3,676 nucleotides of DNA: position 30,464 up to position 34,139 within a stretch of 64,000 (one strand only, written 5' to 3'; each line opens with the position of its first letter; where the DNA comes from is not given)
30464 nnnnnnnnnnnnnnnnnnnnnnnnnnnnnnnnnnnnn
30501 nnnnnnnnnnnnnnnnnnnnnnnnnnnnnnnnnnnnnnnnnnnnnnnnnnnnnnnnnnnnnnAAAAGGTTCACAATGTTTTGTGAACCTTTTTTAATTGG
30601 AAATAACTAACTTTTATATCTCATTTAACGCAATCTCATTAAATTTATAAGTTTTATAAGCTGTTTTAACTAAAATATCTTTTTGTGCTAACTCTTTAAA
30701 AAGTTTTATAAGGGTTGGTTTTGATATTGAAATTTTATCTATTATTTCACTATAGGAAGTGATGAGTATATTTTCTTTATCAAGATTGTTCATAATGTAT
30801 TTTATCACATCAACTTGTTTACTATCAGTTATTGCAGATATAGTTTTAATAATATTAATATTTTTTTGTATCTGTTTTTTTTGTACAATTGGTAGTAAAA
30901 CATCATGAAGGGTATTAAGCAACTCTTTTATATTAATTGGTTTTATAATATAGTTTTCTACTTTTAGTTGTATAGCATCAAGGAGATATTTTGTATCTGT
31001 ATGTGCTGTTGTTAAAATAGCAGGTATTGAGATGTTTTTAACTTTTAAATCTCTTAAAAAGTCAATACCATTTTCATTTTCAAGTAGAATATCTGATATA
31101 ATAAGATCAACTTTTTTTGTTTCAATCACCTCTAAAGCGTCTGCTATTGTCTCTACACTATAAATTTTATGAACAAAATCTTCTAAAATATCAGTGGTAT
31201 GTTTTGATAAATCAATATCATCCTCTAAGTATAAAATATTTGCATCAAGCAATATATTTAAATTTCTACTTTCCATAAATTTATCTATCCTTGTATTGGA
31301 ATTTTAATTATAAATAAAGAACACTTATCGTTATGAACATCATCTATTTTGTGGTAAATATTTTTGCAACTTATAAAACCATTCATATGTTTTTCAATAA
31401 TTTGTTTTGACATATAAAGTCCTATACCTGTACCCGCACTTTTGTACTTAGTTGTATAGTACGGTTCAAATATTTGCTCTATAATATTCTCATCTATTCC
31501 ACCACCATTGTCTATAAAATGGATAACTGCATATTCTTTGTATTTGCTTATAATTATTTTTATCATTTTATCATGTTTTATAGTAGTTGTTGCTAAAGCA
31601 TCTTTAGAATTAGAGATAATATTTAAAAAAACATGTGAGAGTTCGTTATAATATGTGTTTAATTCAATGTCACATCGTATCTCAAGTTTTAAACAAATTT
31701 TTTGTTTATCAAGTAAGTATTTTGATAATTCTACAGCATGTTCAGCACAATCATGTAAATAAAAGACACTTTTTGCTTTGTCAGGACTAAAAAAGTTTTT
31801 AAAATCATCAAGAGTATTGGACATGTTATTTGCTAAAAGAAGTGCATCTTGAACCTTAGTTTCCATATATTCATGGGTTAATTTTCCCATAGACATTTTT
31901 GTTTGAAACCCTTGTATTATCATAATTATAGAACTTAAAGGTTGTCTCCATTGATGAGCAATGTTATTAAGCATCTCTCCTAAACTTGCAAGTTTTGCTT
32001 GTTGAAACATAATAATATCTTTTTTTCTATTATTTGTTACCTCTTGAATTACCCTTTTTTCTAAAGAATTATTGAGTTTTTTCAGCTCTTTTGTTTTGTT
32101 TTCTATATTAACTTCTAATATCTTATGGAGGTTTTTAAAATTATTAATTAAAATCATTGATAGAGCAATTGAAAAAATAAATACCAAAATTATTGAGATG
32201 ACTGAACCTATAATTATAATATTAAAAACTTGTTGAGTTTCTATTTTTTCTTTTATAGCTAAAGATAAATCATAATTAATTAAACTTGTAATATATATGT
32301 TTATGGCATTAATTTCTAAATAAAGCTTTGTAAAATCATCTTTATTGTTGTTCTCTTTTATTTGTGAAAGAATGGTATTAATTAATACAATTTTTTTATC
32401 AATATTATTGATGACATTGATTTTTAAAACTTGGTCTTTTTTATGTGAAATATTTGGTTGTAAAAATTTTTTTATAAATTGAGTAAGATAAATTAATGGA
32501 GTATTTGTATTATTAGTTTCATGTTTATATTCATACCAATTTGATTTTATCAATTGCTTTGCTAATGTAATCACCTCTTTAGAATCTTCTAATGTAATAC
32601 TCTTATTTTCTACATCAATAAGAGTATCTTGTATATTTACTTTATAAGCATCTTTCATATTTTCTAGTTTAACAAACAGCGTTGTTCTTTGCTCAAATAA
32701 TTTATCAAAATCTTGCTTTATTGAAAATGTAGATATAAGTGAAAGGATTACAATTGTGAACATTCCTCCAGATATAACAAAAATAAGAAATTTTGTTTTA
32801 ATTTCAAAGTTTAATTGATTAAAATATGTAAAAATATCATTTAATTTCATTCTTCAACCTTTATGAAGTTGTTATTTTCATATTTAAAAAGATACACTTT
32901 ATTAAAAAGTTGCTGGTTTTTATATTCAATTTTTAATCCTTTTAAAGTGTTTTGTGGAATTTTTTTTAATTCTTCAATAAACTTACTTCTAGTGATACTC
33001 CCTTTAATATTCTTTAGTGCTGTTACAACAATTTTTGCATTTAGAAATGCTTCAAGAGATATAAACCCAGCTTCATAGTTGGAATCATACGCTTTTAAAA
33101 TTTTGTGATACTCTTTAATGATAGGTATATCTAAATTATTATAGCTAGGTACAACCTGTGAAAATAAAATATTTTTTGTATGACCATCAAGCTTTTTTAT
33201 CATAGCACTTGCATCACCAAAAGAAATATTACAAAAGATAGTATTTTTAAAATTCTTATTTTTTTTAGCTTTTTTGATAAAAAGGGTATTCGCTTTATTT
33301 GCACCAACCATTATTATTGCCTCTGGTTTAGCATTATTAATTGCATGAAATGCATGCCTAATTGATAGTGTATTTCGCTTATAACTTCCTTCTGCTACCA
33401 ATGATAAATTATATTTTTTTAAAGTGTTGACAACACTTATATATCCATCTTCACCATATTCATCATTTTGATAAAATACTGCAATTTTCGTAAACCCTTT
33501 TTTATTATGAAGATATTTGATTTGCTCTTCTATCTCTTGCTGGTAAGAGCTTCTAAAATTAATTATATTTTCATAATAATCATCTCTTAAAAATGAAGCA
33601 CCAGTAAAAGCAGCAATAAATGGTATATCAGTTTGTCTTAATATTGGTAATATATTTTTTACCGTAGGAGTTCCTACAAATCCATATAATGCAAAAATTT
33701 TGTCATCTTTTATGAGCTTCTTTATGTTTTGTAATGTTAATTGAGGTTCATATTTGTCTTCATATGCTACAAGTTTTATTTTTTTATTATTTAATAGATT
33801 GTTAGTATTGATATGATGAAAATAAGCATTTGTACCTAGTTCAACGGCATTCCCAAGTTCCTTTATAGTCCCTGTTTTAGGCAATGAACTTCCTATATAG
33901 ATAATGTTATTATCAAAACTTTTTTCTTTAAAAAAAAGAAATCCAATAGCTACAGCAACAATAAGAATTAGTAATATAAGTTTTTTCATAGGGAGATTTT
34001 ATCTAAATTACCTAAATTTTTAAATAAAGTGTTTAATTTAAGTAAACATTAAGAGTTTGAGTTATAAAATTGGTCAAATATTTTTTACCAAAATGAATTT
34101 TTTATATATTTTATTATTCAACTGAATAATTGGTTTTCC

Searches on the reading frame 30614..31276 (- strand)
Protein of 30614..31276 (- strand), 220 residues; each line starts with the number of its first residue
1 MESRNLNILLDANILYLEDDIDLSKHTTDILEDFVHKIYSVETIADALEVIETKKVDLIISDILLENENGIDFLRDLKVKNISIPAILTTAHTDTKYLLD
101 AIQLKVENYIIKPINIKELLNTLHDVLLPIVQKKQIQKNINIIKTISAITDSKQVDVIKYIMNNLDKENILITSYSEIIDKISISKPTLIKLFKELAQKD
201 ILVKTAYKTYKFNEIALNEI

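Call 51: search_protein_families(library=pfam, proteins=[window:30614-31276:-], max_evalue=0.0001)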
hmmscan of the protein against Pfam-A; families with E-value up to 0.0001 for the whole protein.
window:30614-31276:- (220 aa): 2 families
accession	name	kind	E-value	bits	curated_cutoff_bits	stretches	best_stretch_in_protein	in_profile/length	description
PF00072.30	Response_reg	-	2.2e-19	70.1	30.2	1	14-123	1-110/111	Response regulator receiver domain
PF05732.17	RepL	-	1.5e-05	25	20.3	1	141-213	45-116/164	Firmicute plasmid replication protein (RepL)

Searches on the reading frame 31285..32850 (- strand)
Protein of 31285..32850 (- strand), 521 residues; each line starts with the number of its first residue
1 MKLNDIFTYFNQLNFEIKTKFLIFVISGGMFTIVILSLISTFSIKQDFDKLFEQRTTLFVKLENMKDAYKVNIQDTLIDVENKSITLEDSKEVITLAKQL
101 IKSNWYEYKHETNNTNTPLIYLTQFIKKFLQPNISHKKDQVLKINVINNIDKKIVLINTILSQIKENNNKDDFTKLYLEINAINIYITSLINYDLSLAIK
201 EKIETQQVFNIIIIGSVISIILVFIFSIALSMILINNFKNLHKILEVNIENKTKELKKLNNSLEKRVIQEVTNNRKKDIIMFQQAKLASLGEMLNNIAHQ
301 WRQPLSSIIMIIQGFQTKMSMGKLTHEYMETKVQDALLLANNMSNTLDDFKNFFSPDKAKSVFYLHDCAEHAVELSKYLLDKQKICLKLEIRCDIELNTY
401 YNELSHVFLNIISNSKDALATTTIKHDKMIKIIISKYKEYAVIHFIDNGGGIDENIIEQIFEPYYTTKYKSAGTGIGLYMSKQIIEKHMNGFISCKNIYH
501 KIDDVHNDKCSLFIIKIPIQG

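Call 51: search_protein_families(library=pfam, proteins=[window:31285-32850:-], max_evalue=0.0001)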
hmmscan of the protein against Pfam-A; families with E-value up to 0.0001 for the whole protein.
window:31285-32850:- (521 aa): 1 family
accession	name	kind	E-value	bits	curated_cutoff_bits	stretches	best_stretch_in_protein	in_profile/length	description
PF02518.31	HATPase_c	-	1.6e-16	61.1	26.4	1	402-496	4-94/111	Histidine kinase-, DNA gyrase B-, and HSP90-like ATPase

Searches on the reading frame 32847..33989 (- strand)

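Call 51: search_protein_families(library=pfam, proteins=[window:32847-33989:-], max_evalue=0.0001)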
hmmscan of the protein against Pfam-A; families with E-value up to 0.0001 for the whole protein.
window:32847-33989:- (380 aa): 3 families
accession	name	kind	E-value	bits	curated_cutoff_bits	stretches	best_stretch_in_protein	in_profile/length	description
PF13458.12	Peripla_BP_6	-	5.2e-43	148.5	31.7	1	30-371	2-339/343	Periplasmic binding protein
PF01094.35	ANF_receptor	-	6.5e-12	45.6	25.4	1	59-244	12-200/353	Receptor family ligand binding region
PF13433.12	Peripla_BP_5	-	1.5e-07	31.4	27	1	37-367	8-333/363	Periplasmic binding protein domain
